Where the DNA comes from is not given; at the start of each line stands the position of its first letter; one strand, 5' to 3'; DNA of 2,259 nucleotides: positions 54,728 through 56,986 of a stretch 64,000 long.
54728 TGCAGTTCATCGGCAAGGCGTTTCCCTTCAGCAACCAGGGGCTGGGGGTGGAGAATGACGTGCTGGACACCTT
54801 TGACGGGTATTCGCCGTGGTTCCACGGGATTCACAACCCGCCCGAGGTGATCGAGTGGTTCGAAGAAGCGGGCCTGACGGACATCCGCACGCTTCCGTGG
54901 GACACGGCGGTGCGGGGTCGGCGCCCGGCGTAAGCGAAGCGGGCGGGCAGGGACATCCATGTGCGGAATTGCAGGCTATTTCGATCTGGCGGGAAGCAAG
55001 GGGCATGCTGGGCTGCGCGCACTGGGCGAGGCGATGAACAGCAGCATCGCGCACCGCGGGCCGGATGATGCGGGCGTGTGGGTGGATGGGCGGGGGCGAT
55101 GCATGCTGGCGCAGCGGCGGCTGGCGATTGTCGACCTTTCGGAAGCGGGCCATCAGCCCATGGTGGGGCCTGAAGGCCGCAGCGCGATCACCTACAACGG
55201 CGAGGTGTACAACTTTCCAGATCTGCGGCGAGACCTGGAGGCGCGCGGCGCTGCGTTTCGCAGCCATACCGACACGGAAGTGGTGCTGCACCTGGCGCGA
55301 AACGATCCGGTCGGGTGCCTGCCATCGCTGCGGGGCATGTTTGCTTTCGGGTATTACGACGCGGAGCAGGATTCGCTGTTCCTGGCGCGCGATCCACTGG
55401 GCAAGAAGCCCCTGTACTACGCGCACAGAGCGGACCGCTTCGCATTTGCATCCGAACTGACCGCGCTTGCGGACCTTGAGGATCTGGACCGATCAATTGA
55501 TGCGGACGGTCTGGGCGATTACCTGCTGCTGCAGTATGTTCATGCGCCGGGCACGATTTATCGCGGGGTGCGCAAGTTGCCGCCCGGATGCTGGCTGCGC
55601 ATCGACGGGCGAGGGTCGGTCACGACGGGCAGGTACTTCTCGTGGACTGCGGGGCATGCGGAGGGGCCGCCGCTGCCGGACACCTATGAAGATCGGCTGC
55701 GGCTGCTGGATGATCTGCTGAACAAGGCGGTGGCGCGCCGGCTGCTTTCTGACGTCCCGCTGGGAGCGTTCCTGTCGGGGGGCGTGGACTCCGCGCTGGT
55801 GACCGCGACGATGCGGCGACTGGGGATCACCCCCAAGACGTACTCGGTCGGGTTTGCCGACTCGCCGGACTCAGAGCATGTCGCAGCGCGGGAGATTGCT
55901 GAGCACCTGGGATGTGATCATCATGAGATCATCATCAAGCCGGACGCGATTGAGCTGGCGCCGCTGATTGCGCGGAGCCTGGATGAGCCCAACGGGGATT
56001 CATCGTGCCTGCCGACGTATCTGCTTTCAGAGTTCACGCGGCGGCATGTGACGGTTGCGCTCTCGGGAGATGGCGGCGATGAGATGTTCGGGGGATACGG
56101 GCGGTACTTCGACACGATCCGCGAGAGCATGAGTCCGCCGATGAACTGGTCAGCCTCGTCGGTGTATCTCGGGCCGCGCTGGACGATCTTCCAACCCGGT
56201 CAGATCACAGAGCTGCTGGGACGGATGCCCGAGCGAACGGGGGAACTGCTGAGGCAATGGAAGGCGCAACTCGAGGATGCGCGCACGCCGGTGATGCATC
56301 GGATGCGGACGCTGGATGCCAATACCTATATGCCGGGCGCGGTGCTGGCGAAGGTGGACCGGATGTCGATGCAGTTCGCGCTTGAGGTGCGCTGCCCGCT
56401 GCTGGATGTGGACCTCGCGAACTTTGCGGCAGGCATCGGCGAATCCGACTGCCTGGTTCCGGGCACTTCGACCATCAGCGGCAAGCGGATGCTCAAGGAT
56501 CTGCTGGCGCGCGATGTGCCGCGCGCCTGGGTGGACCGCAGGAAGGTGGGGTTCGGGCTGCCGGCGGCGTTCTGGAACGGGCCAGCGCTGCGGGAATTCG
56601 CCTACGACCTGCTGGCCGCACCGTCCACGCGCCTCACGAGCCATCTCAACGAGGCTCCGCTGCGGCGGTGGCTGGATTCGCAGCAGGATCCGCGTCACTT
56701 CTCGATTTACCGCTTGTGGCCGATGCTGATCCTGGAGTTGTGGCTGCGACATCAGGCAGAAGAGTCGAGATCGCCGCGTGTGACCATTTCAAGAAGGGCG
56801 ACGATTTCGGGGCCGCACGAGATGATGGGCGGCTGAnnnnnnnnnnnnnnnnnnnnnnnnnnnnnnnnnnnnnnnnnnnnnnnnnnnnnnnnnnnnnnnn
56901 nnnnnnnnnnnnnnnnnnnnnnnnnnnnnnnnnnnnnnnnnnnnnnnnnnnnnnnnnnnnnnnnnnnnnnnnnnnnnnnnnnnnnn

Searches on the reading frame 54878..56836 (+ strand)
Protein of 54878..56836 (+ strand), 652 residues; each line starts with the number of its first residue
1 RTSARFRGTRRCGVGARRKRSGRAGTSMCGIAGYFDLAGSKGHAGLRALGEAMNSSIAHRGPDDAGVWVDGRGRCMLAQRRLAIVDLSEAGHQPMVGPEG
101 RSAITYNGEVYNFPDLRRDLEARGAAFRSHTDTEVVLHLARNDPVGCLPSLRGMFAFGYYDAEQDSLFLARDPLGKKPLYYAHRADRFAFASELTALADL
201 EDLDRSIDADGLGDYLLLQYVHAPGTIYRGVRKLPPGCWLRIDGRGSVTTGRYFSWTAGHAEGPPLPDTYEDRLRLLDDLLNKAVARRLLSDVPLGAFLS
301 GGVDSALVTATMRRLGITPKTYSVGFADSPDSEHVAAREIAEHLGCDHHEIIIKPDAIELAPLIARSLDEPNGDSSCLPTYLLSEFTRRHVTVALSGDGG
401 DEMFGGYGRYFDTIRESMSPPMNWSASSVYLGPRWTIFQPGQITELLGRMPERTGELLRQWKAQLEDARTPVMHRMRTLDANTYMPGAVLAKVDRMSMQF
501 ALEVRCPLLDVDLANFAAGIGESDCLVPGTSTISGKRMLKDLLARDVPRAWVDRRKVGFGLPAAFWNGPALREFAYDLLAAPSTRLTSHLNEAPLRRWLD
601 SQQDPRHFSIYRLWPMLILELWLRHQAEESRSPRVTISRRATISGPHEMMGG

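Call 49: search_protein_families(library=pfam, proteins=[window:54878-56836:+], max_evalue=0.00001)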
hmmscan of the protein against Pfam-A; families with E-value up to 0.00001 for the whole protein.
window:54878-56836:+ (652 aa): 3 families
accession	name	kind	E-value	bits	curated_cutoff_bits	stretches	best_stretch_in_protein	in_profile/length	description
PF00733.27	Asn_synthase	-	4.4e-78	263.8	21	1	277-624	2-354/354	Asparagine synthase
PF13537.11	GATase_7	-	1.8e-41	141.5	25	1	80-198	2-122/123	Glutamine amidotransferase domain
PF13522.11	GATase_6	-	9.2e-41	139.3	27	1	62-193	1-130/130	Glutamine amidotransferase domain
